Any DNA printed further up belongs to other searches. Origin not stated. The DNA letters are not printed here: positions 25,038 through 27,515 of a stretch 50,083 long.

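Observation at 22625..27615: Retron-type RT fused to an unknown domain and translationally coupled to two uncharacterised receiver-like/HEPN-like proteins: candidate undescribed RT-based defence system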

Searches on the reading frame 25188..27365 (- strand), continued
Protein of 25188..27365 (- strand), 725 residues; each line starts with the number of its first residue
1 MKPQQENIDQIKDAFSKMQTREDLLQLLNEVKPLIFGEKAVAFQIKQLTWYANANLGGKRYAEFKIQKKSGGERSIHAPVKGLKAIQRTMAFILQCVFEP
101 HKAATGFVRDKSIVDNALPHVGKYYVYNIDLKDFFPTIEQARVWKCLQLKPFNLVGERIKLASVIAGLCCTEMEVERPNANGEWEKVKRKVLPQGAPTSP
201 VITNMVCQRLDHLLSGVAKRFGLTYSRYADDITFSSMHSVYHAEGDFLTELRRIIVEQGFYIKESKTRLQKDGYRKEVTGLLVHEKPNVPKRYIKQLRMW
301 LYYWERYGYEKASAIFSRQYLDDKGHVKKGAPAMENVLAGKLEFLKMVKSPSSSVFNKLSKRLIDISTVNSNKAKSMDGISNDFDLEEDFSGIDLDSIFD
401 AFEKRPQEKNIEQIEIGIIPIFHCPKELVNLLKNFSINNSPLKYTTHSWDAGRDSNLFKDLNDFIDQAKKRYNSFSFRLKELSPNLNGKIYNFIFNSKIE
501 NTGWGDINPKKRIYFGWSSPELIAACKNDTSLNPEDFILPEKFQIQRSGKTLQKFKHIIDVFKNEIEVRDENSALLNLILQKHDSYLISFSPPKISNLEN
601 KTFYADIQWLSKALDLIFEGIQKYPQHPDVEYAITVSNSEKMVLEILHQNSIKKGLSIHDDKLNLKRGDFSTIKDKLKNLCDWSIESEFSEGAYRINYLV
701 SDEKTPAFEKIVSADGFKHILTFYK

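Call 34: find_related_loci(query=A1, collection=genome_contigs, flank=6000)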
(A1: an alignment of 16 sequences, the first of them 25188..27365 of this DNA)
Query A1 (725 aa) in genome_contigs; peptide patterns used: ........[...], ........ (x = any residue, [..] = any of these).
599 stretches matched a pattern (row limit reached: there are more); 585 encode a relative of the query (tblastn E <= 1e-3); the best 80 are kept; 80 distinct loci.
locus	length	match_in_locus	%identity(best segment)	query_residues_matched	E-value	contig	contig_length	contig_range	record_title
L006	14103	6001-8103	50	1-725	0e+0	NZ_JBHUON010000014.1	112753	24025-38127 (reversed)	Mucilaginibacter antarcticus strain KCTC 52232 GCM70019863_47, whole genome shotgun sequence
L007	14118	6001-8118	46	1-725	0e+0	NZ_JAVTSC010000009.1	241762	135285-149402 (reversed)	Pedobacter heparinus strain S10_4.1 contig_0009, whole genome shotgun sequence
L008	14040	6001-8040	46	11-725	0e+0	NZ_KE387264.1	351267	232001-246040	Chryseobacterium gregarium DSM 19109 H561DRAFT_scaffold00004.4, whole genome shotgun sequence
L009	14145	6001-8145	45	1-724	0e+0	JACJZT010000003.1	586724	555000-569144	MAG: Flavobacteriales bacterium isolate HK-STAS-BACT-71 HK-STAS-BACT-71_3, whole genome shotgun sequence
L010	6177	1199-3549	69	1-703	1e-170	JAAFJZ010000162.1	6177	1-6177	MAG: Cytophagales bacterium isolate bin37.metabat.b11b12b14.043 WN_Cytophagales_17_scaffold_162, whole genome shotgun se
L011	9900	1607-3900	64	1-697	1e-168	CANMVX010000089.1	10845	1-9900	MAG: Haliscomenobacteraceae bacterium isolate ZE-Jul18-90 genome assembly, contig: ZE-Jul18-C6420, whole genome shotgun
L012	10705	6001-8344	66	1-724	8e-158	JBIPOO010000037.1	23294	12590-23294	MAG: Saprospira sp. isolate ME2014-07-24_3300043772_group5_bin162 Rohwer_bin605_scaffold_1861_c1, whole genome shotgun s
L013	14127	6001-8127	42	1-724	2e-160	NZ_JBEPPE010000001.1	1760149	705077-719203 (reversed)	Mucilaginibacter sp. UYP27 Ga0504877_01, whole genome shotgun sequence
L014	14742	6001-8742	60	1-724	4e-144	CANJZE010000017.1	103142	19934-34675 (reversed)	MAG: Bacteroidetes bacterium isolate RH-26jul17-168 genome assembly, contig: RH-26jul17-C427, whole genome shotgun seque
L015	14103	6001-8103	48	1-725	0e+0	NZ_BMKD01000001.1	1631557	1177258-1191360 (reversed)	Mucilaginibacter rubeus strain CGMCC 1.15913 sequence01, whole genome shotgun sequence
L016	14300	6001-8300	59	1-724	1e-141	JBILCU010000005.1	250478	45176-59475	MAG: Bacteroidia bacterium isolate ME2016-06-30_3300036399_group7_bin206 Rohwer_bin408_scaffold_15_c1, whole genome shot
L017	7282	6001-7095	59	1-363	4e-141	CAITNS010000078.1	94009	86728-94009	MAG: uncultured Bacteroidetes bacterium isolate KT_bin-0184 genome assembly, contig: bin-0184:78/86, whole genome shotgu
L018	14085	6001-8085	38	1-724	4e-131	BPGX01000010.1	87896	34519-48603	MAG: Bacteroidia bacterium KatS3mg027 DNA, contig_1946, whole genome shotgun sequence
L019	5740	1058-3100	37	1-724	3e-125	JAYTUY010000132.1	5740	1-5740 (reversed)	MAG: Saprospiraceae bacterium isolate GFS_5639 GFS_5639_131, whole genome shotgun sequence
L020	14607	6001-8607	53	1-724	6e-121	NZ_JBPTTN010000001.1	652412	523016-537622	Flavobacterium sp. RSSA_27 contig_1, whole genome shotgun sequence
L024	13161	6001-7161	47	1-398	1e-116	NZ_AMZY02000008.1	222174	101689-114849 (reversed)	Mariniradius saccharolyticus AK6 contig8, whole genome shotgun sequence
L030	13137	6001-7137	51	1-363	9e-111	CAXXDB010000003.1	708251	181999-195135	MAG: uncultured Tenacibaculum sp. isolate 31d2e8be-d683-4f48-ae22-765b7c2b820c genome assembly, contig: contig_3, whole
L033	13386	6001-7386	45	1-451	2e-109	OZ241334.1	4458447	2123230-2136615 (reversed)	MAG: Chitinophagaceae bacterium isolate ef9a38d7-3cfa-4b77-b0cf-7bbb2b6e8d3e genome assembly, chromosome: 1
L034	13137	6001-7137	52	1-363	7e-109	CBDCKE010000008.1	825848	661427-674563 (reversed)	MAG: Flavipsychrobacter sp. isolate 9dcdfeb3-3035-4590-ad4f-dcd76a4a42cf genome assembly, contig: contig_8, whole genome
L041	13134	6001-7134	49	7-376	7e-102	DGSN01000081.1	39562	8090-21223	MAG TPA_asm: Prevotellaceae bacterium UBA4361 UBA4361_contig_7940, whole genome shotgun sequence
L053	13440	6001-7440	72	1-370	1e-98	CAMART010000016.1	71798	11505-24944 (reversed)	MAG: Chitinophaga pinensis isolate GE-07nov19-19 genome assembly, contig: GE-07nov19-C158, whole genome shotgun sequence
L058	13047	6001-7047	48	9-366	7e-98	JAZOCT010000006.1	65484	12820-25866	MAG: Tidjanibacter sp. isolate T1900044755_TS20190421.MAGScoT_cleanbin_000005 SGB_2268_k141_2795760, whole genome shotgu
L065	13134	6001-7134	46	6-378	1e-96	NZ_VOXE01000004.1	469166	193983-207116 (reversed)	Chryseobacterium sp. strain legu1 contig4, whole genome shotgun sequence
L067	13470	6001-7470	71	1-367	5e-96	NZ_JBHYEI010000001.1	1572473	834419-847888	MAG: Sediminibacterium sp. isolate CCAP1453_12_bin-005 CCAP1453_12_bin-005_c1, whole genome shotgun sequence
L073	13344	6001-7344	72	1-363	6e-95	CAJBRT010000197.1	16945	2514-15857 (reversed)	MAG: uncultured Bacteroidetes bacterium isolate Loc090907-4m_bin-576 genome assembly, contig: bin-576:197/220, whole gen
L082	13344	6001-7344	70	1-363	3e-92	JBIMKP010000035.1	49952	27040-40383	MAG: Bacteroidia bacterium isolate CCAP1403_21_bin-002 CCAP1403_21_bin-002_c35, whole genome shotgun sequence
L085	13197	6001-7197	41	1-400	3e-91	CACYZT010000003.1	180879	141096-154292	MAG: uncultured Bacteroidales bacterium isolate RUG12423 genome assembly, contig: RUG12423_asm_3, whole genome shotgun s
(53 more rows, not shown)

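Call 50: search_protein_families(library=pfam, proteins=[L067:6001-7581:+, L067:7581-8363:+, L024:7233-8000:+, L073:7451-8626:+, L073:8628-9845:+, L073:9842-10978:+, L082:7453-8667:+, L082:8664-10895:+, L033:7559-8458:+, L034:7326-8045:+], max_evalue=0.01)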
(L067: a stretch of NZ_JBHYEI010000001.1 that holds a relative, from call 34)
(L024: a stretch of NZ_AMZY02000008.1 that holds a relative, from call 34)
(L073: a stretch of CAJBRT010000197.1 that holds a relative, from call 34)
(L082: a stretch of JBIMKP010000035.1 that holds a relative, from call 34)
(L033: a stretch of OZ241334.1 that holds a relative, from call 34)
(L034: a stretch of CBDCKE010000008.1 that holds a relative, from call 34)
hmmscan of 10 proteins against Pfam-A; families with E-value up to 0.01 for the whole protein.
L067:6001-7581:+ (526 aa): 1 family
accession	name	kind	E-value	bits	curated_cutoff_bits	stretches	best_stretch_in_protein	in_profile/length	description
PF00078.32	RVT_1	-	1.9e-21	77.2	29.6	2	307-393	111-192/205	Reverse transcriptase (RNA-dependent DNA polymerase)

L067:7581-8363:+ (260 aa): 0 families

L024:7233-8000:+ (255 aa): 0 families

L073:7451-8626:+ (391 aa): 1 family
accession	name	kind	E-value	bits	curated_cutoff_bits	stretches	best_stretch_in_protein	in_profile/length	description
PF22561.2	HisKin-conflict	-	1.1e-57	196.4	27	1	79-390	3-302/303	Histidine Kinase domain observed in conflict contexts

L073:8628-9845:+ (405 aa): 1 family
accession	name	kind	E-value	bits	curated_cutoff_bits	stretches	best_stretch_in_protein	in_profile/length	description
PF22563.2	iREC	-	5e-24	84.9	27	1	201-284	29-115/115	Inactive Receiver domain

L073:9842-10978:+ (378 aa): 1 family
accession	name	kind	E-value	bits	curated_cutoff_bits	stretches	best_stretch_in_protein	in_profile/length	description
PF00072.30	Response_reg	-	0.00025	21.6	30.2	1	14-117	14-100/111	Response regulator receiver domain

L082:7453-8667:+ (404 aa): 1 family
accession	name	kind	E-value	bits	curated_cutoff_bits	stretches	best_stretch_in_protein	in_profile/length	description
PF22561.2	HisKin-conflict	-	1.1e-48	166.9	27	1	80-399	4-303/303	Histidine Kinase domain observed in conflict contexts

L082:8664-10895:+ (743 aa): 2 families
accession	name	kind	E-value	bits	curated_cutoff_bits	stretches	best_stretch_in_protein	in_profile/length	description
PF22563.2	iREC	-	7.5e-24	84.4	27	1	182-274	18-115/115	Inactive Receiver domain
PF00072.30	Response_reg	-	2.6e-07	31.2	30.2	1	428-506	34-102/111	Response regulator receiver domain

L033:7559-8458:+ (299 aa): 0 families

L034:7326-8045:+ (239 aa): 0 families

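Call 109: search_protein_families(library=padloc, proteins=[L041:6004-7464:+, L041:7466-8293:+, L058:5992-7491:+, L058:7494-8345:+, L085:6001-7218:+, L085:7234-8094:+, L067:6001-7581:+, L067:7581-8363:+, L030:7256-8068:+], max_evalue=0.00001)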
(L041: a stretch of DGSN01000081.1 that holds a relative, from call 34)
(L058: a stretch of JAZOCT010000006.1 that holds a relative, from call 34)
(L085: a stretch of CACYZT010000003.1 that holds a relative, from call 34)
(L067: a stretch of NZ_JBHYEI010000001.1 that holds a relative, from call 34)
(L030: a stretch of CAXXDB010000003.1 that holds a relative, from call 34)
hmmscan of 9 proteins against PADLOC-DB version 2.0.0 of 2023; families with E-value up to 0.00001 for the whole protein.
L041:6004-7464:+ (486 aa): 52 families (the best 25 are shown)
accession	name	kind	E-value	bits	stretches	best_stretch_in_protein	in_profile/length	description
PDLC02959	RT-Protease_XI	-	3.4e-102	341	1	44-378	20-326/510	single gene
PDLC02960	RT-Protease_XI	-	1.2e-101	339.2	1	45-378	19-329/506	single gene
PDLC02961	RT-TIR_XII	-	5.4e-94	313.8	2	192-376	154-339/475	single gene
PDLC02962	RT-TIR_XII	-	3.5e-93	311.1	2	192-462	152-422/478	single gene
PDLC02968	RT-Toprim_I-C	-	4.8e-85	284.4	1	40-373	6-316/529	single gene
PDLC02965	RT-Toprim_I-C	-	1.8e-84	282.5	1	40-370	6-313/529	single gene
PDLC02956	RT_XIII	-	1.1e-81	273.2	1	50-395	133-434/469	-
PDLC02966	RT-Toprim_I-C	-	1.2e-68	230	1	46-360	29-319/568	single gene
PDLC02963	RT-Toprim_I-C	-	1.4e-67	226.5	1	46-355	27-318/552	single gene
PDLC02967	RT-Toprim_I-C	-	1.7e-67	226.4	2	192-303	154-266/549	single gene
PDLC02964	RT-Toprim_I-C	-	8.3e-66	220.8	2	192-302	155-266/554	single gene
PDLC02946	RT_III-A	-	1.2e-65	219.8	1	59-359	59-322/330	-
PDLC02945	RT_III-A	-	1.8e-65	219.3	1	48-355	67-349/362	-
PDLC02949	RT_other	-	6.9e-64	214.8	1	56-316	181-434/481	-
PDLC02943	RT_III-A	-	8.2e-64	213.5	2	192-354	158-306/322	-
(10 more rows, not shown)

L041:7466-8293:+ (275 aa): 0 families

L058:5992-7491:+ (499 aa): 56 families (the best 25 are shown)
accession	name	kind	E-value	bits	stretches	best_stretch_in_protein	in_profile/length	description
PDLC02959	RT-Protease_XI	-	1e-100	336.1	1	41-367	23-333/510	single gene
PDLC02960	RT-Protease_XI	-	4.8e-100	333.9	1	40-369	23-333/506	single gene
PDLC02961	RT-TIR_XII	-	9.3e-97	322.9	1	42-373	30-353/475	single gene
PDLC02962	RT-TIR_XII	-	3.6e-96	320.9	1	42-389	30-362/478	single gene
PDLC02965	RT-Toprim_I-C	-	1.5e-86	289.4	1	54-373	24-331/529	single gene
PDLC02968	RT-Toprim_I-C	-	3.8e-86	288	1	54-362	24-320/529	single gene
PDLC02956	RT_XIII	-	3.4e-78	261.8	1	40-356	130-430/469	-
PDLC02946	RT_III-A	-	3.1e-69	231.6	1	52-339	57-317/330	-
PDLC02966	RT-Toprim_I-C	-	8.7e-69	230.5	1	13-346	6-329/568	single gene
PDLC02963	RT-Toprim_I-C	-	9e-68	227.2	1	35-347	22-325/552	single gene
PDLC02967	RT-Toprim_I-C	-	8e-65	217.6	1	40-297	20-276/549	single gene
PDLC02943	RT_III-A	-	1.3e-62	209.6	1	53-340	46-307/322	-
PDLC02942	RT_III-A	-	2.6e-62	208.9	1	44-337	57-323/341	-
PDLC02964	RT-Toprim_I-C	-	3.8e-62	208.7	1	39-295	19-275/554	single gene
PDLC02945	RT_III-A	-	5.2e-62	208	1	51-335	62-344/362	-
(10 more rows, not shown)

L058:7494-8345:+ (283 aa): 0 families

L085:6001-7218:+ (405 aa): 52 families (the best 25 are shown)
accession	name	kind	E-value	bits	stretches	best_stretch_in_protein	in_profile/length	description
PDLC02959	RT-Protease_XI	-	9e-101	336.3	1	63-384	32-330/510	single gene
PDLC02960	RT-Protease_XI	-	1.4e-100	335.7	1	67-383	31-323/506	single gene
PDLC02962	RT-TIR_XII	-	6.4e-91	303.6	1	52-377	27-333/478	single gene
PDLC02961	RT-TIR_XII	-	8.8e-91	303.2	1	51-388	26-343/475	single gene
PDLC02965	RT-Toprim_I-C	-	2.8e-87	291.8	1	67-375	24-310/529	single gene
PDLC02968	RT-Toprim_I-C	-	5e-87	290.9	1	67-381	24-316/529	single gene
PDLC02956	RT_XIII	-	3.3e-76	255.2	1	50-375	127-423/469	-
PDLC02946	RT_III-A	-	2.8e-66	221.9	1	67-332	59-296/330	-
PDLC02966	RT-Toprim_I-C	-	3e-66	222.1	1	66-367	41-327/568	single gene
PDLC02963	RT-Toprim_I-C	-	3.7e-65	218.5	1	66-367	36-322/552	single gene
PDLC02967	RT-Toprim_I-C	-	5.1e-63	211.7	1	67-312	33-266/549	single gene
PDLC02945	RT_III-A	-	1.5e-62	209.7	1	46-359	67-345/362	-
PDLC02942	RT_III-A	-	3.6e-62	208.4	1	63-358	63-321/341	-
PDLC02964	RT-Toprim_I-C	-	1.9e-61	206.4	1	65-320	31-278/554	single gene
PDLC02943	RT_III-A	-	1.2e-58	196.5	1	69-368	49-312/322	-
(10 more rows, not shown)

L085:7234-8094:+ (286 aa): 0 families

L067:6001-7581:+ (526 aa): 43 families (the best 25 are shown)
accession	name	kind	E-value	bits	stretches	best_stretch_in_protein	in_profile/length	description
PDLC02960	RT-Protease_XI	-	9.5e-98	326.3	2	283-499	129-327/506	single gene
PDLC02959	RT-Protease_XI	-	3.9e-97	324.3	2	283-502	131-334/510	single gene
PDLC02961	RT-TIR_XII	-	2.2e-93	311.7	2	311-509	151-350/475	single gene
PDLC02962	RT-TIR_XII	-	4.7e-91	304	2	311-495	149-334/478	single gene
PDLC02965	RT-Toprim_I-C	-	1.6e-82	276.1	2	313-492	136-313/529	single gene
PDLC02968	RT-Toprim_I-C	-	7.2e-82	273.9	2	313-499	136-320/529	single gene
PDLC02956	RT_XIII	-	7.3e-80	267.2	2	287-493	242-430/469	-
PDLC02966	RT-Toprim_I-C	-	6.7e-67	224.3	2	284-476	151-322/568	single gene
PDLC02963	RT-Toprim_I-C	-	1.2e-65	220.2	2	284-475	146-316/552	single gene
PDLC02946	RT_III-A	-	1.8e-64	215.9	2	312-480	168-321/330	-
PDLC02967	RT-Toprim_I-C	-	2.2e-62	209.6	2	313-426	153-267/549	single gene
PDLC02945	RT_III-A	-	7.5e-62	207.5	2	295-480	182-352/362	-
PDLC02964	RT-Toprim_I-C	-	1.7e-61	206.6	2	313-422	154-264/554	single gene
PDLC02943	RT_III-A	-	1.9e-60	202.5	2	313-480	157-310/322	-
PDLC02949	RT_other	-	1e-57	194.5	2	285-434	282-430/481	-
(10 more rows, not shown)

L067:7581-8363:+ (260 aa): 0 families

L030:7256-8068:+ (270 aa): 0 families

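Call 110: find_encoding_contigs(protein=P0111, flank=7000, max_places=2)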
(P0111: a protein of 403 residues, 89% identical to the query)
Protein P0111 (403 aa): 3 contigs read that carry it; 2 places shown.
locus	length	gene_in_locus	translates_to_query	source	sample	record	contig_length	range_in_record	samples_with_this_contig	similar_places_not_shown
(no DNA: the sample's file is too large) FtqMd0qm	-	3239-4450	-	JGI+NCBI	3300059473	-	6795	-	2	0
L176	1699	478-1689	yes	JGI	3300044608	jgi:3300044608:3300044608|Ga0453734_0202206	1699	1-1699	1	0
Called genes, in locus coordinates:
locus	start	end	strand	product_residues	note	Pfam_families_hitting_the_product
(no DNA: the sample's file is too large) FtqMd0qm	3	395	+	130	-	?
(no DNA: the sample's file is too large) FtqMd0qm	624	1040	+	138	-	-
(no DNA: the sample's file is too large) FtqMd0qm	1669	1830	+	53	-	-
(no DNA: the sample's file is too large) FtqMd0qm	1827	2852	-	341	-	PF13280:WYL, PF25583:WCX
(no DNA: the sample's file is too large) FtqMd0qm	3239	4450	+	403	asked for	PF00078:RVT_1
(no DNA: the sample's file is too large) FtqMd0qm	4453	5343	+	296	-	-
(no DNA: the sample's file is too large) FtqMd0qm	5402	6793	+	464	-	?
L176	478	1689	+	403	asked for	PF00078:RVT_1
